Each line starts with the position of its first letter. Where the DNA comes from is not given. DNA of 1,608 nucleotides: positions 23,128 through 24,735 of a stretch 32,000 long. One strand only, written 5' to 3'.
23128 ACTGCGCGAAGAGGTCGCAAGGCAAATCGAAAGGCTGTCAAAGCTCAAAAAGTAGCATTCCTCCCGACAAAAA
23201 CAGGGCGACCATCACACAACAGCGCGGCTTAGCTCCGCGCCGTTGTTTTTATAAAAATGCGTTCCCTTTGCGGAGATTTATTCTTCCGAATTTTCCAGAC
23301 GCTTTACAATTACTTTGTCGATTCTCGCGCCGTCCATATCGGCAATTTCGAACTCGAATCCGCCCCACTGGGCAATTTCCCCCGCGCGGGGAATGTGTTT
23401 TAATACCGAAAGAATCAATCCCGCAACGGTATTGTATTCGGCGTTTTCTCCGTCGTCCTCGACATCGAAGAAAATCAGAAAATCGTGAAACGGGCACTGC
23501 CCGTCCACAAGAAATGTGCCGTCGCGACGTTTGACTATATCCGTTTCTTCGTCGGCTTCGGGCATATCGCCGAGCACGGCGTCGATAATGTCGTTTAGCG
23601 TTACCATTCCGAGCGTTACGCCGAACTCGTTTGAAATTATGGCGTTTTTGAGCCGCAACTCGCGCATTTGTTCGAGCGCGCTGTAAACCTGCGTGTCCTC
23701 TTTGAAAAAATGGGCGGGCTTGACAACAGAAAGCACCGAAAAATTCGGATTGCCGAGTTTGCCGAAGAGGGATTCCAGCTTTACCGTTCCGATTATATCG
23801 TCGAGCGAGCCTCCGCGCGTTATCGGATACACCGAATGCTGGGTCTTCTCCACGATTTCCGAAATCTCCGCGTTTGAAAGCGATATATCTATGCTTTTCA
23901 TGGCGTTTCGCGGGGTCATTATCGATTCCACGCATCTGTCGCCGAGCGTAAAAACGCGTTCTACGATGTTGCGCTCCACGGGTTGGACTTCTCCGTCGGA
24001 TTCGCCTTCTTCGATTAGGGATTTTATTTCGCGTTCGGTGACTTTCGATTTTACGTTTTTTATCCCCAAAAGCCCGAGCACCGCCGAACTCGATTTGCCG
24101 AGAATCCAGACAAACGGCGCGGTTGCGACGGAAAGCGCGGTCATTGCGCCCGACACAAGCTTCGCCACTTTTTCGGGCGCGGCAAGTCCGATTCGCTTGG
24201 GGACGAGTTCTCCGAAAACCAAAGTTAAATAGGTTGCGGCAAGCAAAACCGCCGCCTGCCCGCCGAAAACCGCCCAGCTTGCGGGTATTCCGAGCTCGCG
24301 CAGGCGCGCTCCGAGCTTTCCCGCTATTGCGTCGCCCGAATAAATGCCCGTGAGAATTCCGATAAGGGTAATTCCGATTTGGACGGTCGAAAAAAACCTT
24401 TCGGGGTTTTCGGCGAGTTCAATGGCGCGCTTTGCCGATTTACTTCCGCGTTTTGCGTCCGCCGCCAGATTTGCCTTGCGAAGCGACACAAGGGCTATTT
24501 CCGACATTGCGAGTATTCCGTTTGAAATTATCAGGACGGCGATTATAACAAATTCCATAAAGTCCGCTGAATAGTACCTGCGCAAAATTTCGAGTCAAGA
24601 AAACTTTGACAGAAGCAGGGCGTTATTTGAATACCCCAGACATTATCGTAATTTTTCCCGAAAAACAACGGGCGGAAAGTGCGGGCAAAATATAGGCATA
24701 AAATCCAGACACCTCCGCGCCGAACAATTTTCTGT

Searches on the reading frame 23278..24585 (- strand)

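Call 19: search_protein_families(library=pfam, proteins=[window:23278-24585:-], max_evalue=0.001)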
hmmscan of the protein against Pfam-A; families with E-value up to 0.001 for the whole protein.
window:23278-24585:- (435 aa): 3 families
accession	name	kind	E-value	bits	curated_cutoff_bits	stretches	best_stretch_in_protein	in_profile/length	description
PF01595.25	CNNM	-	5.7e-43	147.1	28.4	1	14-203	2-180/181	Cyclin M transmembrane N-terminal domain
PF03471.22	CorC_HlyC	-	2.7e-17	63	27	1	352-430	2-80/81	Transporter associated domain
PF00571.33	CBS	-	2e-06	28.5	24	1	289-338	7-56/57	CBS domain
